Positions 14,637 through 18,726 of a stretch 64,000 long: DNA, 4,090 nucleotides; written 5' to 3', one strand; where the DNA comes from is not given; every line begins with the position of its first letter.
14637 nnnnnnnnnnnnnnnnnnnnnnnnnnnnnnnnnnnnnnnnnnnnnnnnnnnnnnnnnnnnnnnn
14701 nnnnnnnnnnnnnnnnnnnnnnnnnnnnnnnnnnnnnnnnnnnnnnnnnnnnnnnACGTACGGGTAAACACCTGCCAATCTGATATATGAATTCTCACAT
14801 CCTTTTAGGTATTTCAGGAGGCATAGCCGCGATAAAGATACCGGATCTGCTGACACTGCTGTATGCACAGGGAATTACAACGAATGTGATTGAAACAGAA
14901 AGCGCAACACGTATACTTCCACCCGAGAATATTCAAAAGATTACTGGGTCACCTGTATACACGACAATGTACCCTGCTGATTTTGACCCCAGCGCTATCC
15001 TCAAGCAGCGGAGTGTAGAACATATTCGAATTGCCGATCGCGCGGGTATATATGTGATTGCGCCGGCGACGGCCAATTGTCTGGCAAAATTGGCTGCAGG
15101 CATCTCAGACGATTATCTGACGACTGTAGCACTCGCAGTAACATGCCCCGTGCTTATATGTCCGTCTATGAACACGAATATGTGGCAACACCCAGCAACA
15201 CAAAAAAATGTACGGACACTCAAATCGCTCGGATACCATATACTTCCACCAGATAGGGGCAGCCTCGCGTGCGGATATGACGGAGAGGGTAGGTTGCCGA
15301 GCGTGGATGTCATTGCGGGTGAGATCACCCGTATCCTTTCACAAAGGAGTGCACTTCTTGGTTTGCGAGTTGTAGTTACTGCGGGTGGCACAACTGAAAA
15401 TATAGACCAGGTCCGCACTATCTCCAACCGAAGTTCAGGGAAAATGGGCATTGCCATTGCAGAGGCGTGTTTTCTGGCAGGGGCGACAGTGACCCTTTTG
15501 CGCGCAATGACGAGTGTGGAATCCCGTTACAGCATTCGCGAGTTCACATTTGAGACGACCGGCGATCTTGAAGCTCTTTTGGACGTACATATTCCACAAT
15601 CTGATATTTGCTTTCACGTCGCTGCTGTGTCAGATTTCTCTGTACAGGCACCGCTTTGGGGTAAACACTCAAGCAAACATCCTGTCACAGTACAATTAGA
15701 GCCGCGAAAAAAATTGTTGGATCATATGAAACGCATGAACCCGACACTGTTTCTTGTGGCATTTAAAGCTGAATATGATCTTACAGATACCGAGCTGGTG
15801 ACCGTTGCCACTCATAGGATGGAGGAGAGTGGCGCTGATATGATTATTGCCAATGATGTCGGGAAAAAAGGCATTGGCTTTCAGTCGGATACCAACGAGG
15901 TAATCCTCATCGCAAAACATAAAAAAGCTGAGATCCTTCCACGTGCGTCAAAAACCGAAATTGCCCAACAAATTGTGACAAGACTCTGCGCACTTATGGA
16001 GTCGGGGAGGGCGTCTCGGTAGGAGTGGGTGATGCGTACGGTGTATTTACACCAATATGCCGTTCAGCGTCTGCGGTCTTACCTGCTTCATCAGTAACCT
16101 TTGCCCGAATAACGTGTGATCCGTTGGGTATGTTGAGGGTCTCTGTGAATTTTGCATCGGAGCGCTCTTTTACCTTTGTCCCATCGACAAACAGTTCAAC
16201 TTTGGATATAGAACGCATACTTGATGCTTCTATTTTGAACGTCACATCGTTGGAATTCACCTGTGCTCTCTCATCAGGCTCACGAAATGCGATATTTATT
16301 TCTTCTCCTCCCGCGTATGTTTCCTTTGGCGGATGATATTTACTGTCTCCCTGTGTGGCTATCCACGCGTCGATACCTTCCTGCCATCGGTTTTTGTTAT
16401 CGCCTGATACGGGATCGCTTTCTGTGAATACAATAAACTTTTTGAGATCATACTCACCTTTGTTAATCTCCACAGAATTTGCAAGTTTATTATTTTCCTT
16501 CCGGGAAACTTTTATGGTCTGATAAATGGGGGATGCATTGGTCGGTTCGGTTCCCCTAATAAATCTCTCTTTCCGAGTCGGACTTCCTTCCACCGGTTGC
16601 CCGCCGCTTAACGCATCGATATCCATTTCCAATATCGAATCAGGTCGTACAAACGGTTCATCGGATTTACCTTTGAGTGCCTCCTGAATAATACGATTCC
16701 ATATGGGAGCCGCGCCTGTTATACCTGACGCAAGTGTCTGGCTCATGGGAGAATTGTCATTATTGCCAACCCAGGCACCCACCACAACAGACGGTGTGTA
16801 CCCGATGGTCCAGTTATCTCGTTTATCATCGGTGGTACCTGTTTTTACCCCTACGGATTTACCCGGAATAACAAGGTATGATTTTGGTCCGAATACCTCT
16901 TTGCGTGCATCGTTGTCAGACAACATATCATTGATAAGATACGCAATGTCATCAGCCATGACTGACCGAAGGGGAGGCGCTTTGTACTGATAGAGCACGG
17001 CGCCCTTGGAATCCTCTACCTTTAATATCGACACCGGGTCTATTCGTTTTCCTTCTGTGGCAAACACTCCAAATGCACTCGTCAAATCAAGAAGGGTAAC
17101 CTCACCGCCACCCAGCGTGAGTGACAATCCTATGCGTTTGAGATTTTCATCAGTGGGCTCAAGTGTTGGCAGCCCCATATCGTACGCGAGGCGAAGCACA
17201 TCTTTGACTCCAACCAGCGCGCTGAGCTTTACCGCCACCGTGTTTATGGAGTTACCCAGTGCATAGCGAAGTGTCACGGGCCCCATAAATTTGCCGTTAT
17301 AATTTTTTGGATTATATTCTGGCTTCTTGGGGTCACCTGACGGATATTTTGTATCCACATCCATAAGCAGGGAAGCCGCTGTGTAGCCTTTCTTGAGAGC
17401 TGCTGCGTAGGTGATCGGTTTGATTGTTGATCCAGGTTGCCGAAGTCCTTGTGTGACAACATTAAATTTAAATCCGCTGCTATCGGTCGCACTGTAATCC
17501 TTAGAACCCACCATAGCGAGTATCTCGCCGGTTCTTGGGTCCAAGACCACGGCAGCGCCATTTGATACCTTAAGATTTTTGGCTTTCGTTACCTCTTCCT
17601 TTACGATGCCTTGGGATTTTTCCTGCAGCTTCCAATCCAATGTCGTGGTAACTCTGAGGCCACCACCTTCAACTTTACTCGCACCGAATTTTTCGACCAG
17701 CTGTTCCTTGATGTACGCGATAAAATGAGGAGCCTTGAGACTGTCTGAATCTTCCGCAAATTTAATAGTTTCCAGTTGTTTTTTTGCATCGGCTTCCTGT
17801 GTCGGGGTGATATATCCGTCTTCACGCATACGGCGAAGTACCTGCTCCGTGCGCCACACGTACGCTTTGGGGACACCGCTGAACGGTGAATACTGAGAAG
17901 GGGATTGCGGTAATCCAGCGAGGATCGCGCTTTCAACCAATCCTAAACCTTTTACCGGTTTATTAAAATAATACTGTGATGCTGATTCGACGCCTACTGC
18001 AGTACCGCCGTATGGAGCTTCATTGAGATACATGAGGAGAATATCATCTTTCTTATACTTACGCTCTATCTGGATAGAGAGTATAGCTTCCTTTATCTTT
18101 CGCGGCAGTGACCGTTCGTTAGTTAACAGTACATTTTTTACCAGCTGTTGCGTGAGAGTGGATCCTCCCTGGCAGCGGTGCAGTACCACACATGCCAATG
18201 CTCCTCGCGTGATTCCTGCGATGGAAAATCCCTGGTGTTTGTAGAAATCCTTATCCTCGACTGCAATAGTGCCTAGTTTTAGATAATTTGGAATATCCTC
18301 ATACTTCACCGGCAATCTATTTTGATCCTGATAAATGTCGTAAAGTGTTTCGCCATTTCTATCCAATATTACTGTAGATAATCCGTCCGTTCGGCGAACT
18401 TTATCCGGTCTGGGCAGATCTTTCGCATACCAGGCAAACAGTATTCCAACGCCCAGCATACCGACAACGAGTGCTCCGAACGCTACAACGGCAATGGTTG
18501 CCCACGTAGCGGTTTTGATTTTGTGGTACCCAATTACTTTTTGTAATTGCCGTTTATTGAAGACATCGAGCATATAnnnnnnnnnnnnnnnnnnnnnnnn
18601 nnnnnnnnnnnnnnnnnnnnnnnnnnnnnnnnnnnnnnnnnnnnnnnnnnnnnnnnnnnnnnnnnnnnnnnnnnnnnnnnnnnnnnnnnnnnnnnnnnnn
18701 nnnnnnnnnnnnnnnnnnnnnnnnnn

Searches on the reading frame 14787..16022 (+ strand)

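Call 7: search_protein_families(library=pfam, proteins=[window:14787-16022:+], max_evalue=0.01)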
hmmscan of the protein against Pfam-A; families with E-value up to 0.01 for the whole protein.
window:14787-16022:+ (411 aa): 2 families
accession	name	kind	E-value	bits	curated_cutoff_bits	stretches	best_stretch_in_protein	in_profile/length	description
PF04127.22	DFP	-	1e-47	162.8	22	1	192-375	3-186/186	DNA/pantothenate metabolism flavoprotein C-terminal domain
PF02441.25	Flavoprotein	-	1.6e-29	103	22.7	1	4-181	2-159/162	Flavoprotein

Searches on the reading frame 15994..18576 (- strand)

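Call 7: search_protein_families(library=pfam, proteins=[window:15994-18576:-], max_evalue=0.01)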
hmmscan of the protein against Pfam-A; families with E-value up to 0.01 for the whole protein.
window:15994-18576:- (860 aa): 6 families
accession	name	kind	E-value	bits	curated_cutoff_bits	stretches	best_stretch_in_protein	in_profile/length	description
PF00912.28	Transgly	-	2e-55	187.4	27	1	75-250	2-177/178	Transglycosylase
PF00905.27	Transpeptidase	-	6.4e-29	101.5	22.1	1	340-630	1-298/299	Penicillin binding protein transpeptidase domain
PF17957.7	Big_7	-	3.4e-09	37.6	24.1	1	763-825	4-70/70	Bacterial Ig domain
PF13290.12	CHB_HEX_C_1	-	5.1e-05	23.6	22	0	797-834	27-62/67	Chitobiase/beta-hexosaminidase C-terminal domain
PF09136.16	Glucodextran_B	-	0.0054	17.1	27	0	794-844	32-82/83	Glucodextranase, domain B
PF19077.6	Big_13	-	0.0091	16.9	27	0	774-838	25-94/102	Bacterial Ig-like domain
